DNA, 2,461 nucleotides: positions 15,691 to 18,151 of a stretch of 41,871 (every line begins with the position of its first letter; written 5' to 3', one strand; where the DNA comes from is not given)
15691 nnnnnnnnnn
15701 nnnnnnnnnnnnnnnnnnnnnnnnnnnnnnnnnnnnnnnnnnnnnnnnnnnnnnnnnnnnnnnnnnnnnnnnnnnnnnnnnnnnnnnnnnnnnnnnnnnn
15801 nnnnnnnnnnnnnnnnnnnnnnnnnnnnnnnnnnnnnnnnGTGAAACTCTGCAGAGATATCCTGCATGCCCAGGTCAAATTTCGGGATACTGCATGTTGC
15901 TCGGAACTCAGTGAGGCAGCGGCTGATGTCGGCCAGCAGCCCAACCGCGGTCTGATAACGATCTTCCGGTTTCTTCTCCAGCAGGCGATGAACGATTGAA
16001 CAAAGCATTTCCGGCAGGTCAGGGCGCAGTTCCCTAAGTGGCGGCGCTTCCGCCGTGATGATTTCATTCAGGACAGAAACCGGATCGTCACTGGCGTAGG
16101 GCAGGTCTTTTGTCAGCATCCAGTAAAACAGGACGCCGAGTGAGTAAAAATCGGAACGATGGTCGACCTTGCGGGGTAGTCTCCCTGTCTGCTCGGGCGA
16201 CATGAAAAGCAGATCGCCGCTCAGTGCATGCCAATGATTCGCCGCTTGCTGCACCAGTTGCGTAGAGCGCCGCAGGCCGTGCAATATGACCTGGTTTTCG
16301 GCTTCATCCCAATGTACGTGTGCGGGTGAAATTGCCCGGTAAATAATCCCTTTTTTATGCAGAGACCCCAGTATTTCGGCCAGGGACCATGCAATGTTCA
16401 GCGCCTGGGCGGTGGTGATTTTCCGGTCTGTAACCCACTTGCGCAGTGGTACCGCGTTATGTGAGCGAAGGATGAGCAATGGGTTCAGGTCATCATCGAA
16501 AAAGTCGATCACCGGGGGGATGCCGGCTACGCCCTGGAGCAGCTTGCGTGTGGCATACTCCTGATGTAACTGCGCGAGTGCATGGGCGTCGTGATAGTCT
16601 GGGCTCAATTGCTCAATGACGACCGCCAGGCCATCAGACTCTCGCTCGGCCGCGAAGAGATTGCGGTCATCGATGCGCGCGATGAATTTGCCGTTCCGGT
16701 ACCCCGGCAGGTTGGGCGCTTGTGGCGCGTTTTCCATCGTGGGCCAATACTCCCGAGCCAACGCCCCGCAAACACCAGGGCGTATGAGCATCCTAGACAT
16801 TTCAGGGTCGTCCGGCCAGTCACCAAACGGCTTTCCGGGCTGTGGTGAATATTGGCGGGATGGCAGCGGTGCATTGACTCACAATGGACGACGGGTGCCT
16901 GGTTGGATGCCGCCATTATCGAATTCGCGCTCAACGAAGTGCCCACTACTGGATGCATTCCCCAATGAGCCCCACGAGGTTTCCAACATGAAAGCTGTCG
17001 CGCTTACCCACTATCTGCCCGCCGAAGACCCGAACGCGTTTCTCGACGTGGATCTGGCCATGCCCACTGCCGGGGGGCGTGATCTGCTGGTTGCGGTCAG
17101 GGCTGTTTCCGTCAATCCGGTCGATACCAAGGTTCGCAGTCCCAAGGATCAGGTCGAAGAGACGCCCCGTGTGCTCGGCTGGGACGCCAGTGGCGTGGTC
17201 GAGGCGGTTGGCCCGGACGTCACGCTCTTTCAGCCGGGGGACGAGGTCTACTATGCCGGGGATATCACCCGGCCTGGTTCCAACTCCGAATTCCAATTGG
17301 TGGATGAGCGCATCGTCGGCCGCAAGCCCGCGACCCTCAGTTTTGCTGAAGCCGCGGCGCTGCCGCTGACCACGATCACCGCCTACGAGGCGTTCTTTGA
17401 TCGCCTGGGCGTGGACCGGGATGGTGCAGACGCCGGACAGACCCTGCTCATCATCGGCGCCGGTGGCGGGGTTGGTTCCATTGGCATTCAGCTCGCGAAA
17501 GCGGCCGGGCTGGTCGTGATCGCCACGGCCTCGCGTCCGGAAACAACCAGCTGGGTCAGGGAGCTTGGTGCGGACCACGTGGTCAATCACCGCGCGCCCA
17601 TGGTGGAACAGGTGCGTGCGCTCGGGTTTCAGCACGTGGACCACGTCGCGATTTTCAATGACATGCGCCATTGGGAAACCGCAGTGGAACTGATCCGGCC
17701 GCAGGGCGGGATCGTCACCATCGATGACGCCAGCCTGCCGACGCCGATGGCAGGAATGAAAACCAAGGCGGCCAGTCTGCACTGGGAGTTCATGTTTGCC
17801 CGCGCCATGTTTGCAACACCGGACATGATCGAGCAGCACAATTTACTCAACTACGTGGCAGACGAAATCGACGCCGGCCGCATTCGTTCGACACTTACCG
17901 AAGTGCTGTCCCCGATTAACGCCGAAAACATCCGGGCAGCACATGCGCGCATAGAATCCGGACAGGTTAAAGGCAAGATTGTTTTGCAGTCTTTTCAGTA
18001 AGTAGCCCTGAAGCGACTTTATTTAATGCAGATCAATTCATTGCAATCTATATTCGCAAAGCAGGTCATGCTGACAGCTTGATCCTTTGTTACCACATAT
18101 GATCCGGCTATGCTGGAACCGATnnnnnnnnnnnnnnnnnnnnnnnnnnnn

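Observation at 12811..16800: Kinase-AAA-TPR STAND protein with all kinase catalytic residues substituted and no output domain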

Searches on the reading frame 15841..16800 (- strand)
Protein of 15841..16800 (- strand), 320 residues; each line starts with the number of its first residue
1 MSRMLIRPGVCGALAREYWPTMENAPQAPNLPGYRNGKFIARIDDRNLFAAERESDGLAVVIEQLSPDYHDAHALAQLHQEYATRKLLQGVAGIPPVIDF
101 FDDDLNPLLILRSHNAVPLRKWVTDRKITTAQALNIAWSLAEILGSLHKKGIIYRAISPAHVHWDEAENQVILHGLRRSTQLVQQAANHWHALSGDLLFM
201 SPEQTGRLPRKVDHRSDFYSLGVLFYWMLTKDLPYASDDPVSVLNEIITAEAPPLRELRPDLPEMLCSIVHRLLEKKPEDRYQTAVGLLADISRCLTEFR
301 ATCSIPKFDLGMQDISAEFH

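Call 7: search_solved_structures(query=window:15841-16800:-, show_alignments=3, max_evalue=0.001)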
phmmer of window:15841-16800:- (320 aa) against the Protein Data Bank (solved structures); distinct sequences matched with E-value up to 0.001: 259 (the best 60 are shown).
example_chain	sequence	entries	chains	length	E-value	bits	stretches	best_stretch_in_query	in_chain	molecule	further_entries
5u94_A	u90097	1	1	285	1.6e-19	73.6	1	107-294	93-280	Serine/threonine-protein kinase PknB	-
6b2p_A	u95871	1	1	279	1.6e-19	73.6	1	107-294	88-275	Serine/threonine-protein kinase PknB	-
6i2p_A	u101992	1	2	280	1.6e-19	73.5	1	107-294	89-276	Serine/threonine-protein kinase PknB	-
3f69_A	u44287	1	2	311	1.7e-19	73.5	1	107-294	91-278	Serine/threonine-protein kinase pknB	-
1o6y_A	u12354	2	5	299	1.7e-19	73.4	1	107-294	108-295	SERINE/THREONINE-PROTEIN KINASE PKNB | Probable serine/threonine-protein kinase pknB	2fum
1mru_A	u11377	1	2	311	1.8e-19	73.4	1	107-294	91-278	Probable serine/threonine-protein kinase pknB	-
3ori_A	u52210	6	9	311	1.8e-19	73.4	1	107-294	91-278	Serine/threonine protein kinase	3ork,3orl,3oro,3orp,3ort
3orm_A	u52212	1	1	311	2e-19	73.2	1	107-294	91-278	Serine/threonine protein kinase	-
3f61_A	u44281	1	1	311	1.7e-18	70.1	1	107-294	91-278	Serine/threonine-protein kinase pknB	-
4eqm_A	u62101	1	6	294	7.3e-14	54.9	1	94-309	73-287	Protein kinase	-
9ruj_A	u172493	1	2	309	7.7e-14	54.9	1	52-301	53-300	Serine/threonine-protein kinase StkP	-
9ymt_A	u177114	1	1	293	7.7e-14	54.9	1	94-309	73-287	Serine/Threonine Kinase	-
9ruk_A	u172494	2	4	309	1.1e-13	54.4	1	52-301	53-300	Serine/threonine-protein kinase StkP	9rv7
9ru3_A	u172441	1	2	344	1.3e-13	54.2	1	52-302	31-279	Serine/threonine-protein kinase StkP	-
2h34_A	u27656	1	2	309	1.3e-11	47.6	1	75-291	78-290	Serine/threonine-protein kinase pknE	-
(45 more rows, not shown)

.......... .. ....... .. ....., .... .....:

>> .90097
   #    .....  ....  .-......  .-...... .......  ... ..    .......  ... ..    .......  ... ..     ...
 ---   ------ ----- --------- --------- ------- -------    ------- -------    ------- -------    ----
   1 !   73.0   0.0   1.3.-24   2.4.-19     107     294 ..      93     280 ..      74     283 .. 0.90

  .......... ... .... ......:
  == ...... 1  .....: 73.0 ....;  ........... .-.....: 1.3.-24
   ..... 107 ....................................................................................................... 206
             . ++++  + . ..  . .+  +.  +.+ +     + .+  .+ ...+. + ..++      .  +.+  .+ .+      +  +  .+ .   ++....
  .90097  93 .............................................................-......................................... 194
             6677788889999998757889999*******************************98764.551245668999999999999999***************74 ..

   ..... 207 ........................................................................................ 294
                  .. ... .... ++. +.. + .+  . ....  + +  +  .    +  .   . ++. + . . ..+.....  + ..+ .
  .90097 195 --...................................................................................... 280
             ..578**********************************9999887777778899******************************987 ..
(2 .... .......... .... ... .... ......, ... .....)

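Call 36: search_protein_representatives(alignment_id=A2)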
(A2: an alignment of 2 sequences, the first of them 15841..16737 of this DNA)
Query: 2 sequences, 300 profile positions. Proteins with E-value up to 0.001 (for the whole library): 575494; up to 1e-10: 250110; up to 1e-30: 5345. The best 150 are listed.
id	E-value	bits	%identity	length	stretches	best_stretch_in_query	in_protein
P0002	8.9e-179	609.6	-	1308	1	1-300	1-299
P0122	1.3e-95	336.6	-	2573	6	38-268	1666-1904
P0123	1.9e-88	313.0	-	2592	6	14-268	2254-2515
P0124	1.0e-70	254.9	-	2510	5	13-265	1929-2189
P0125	1.3e-69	251.2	-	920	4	103-277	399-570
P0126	2.5e-69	250.3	-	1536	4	10-276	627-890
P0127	8.8e-67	241.9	-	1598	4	14-278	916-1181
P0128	1.5e-62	228.0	-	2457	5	111-275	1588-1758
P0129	1.2e-61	225.0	-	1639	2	7-299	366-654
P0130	1.3e-60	221.7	-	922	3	11-276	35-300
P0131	6.8e-60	219.3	-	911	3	18-267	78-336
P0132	3.8e-59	216.8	-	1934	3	11-297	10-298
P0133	4.0e-59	216.7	-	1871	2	9-299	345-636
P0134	7.4e-59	215.9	-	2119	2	6-300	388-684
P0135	2.5e-58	214.1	-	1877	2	11-299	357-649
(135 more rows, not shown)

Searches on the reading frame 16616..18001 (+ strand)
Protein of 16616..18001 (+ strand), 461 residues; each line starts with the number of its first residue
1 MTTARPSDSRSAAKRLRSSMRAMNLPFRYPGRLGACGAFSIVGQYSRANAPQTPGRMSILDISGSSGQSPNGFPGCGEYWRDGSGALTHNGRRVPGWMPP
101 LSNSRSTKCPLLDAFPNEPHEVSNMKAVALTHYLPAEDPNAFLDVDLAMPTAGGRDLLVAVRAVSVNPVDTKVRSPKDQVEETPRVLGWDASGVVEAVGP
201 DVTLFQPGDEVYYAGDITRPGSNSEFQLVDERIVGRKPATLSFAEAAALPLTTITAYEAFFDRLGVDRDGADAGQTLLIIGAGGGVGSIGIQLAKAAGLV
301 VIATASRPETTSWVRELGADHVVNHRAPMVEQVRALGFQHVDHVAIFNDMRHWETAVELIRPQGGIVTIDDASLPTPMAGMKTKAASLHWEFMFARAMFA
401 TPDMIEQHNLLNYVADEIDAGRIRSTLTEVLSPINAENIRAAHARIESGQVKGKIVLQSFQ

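Call 12: search_protein_families(library=pfam, proteins=[window:16616-18001:+], max_evalue=0.001)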
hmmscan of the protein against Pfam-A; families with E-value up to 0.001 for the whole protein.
window:16616-18001:+ (461 aa): 3 families
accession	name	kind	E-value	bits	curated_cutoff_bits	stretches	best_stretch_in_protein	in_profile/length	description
PF13602.12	ADH_zinc_N_2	-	1.8e-16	61.7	27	1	317-457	1-134/134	Zinc-binding dehydrogenase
PF00107.32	ADH_zinc_N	-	4.5e-14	52.9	31.8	1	285-369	1-88/129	Zinc-binding dehydrogenase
PF08240.17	ADH_N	-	1.6e-13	51.2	23.5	1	155-212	3-61/104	Alcohol dehydrogenase GroES-like domain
